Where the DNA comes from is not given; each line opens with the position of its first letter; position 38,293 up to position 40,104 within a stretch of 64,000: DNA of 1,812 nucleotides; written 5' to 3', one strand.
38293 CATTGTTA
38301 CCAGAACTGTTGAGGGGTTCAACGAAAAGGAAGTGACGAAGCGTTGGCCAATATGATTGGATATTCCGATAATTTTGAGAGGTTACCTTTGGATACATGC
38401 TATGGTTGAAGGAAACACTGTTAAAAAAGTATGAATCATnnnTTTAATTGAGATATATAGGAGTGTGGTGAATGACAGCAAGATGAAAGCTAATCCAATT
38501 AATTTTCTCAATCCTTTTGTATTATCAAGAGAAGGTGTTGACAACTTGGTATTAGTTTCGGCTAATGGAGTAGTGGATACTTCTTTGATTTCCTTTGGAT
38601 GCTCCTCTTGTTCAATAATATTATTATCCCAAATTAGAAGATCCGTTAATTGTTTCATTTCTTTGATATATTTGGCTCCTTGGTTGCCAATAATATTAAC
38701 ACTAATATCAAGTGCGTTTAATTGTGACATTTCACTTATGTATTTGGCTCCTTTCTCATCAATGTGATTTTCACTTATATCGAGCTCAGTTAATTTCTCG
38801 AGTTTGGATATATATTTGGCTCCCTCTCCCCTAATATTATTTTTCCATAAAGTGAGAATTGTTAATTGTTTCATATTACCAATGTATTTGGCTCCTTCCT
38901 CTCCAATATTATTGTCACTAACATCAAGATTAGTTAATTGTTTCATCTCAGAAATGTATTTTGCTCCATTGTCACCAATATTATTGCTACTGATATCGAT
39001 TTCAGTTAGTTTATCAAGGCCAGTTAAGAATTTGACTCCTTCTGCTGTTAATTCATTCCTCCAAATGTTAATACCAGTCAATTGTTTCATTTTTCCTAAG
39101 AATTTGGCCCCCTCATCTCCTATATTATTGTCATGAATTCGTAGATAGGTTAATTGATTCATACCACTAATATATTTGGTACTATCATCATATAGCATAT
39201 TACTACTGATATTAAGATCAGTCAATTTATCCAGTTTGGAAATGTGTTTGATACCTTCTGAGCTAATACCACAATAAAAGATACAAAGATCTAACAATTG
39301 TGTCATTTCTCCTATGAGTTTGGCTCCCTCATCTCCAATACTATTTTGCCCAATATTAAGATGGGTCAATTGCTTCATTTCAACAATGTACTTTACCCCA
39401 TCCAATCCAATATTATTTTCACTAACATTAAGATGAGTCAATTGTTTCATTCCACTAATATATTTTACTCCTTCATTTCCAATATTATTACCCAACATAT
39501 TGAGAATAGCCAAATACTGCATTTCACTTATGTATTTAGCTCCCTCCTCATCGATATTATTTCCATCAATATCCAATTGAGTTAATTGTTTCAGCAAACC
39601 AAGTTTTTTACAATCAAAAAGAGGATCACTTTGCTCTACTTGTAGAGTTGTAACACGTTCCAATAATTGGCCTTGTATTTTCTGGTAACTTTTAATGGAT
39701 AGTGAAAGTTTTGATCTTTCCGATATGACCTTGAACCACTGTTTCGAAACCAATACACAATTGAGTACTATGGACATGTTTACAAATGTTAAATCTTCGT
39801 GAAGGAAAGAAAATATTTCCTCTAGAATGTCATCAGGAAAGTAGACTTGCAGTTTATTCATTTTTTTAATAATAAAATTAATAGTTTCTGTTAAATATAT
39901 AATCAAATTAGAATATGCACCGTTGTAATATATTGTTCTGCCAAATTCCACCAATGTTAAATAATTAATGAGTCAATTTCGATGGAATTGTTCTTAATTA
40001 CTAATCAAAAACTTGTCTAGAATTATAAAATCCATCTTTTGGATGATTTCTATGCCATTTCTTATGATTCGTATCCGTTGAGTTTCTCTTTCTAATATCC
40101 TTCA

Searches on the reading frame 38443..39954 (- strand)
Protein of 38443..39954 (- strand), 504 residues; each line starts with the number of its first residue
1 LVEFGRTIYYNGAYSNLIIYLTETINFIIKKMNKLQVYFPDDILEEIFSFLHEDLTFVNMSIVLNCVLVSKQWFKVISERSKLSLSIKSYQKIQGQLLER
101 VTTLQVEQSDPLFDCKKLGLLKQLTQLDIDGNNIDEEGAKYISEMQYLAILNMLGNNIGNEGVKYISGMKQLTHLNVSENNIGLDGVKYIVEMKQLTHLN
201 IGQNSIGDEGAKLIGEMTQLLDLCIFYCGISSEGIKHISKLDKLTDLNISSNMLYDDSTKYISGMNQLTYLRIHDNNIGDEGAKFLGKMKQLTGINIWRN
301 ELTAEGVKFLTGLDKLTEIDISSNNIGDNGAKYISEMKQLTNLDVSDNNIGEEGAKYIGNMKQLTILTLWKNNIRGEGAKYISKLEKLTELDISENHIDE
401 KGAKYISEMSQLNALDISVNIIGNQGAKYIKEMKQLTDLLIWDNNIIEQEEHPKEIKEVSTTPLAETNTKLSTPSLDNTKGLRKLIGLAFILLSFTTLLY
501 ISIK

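Call 9: search_protein_families(library=pfam, proteins=[window:38443-39954:-], max_evalue=0.001)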
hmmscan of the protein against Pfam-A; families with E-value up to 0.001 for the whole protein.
window:38443-39954:- (504 aa): 9 families
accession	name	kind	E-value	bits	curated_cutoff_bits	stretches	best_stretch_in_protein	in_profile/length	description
PF13516.12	LRR_6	-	1.7e-41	137.4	23.4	1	315-335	4-24/24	Leucine Rich repeat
PF13855.12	LRR_8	-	5e-28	97.1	27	5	291-350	2-61/61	Leucine rich repeat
PF23598.1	LRR_14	-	1.8e-20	73.4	40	2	233-448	38-253/353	Leucine-rich repeat region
PF12799.13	LRR_4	-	1.8e-19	69.7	27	0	362-399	1-37/44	Leucine Rich repeats (2 copies)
PF00560.39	LRR_1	-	2.9e-18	62.5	20.6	0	339-361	1-23/23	Leucine Rich Repeat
PF25013.1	LRR_Zer-1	-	6.1e-14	52.8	27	1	333-435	3-111/137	Zer-1-like, Leucine-rich repeats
PF23211.1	LRR_LRWD1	-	0.0004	20.6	28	0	238-344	38-133/190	Leucine-rich repeat and WD repeat-containing protein 1, LRR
PF12937.12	F-box-like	-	0.00044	20.4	24.3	1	40-79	5-37/47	F-box-like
PF05418.16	Apo-VLDL-II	-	0.00081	20.2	23.4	0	18-47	44-72/80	Apovitellenin I (Apo-VLDL-II)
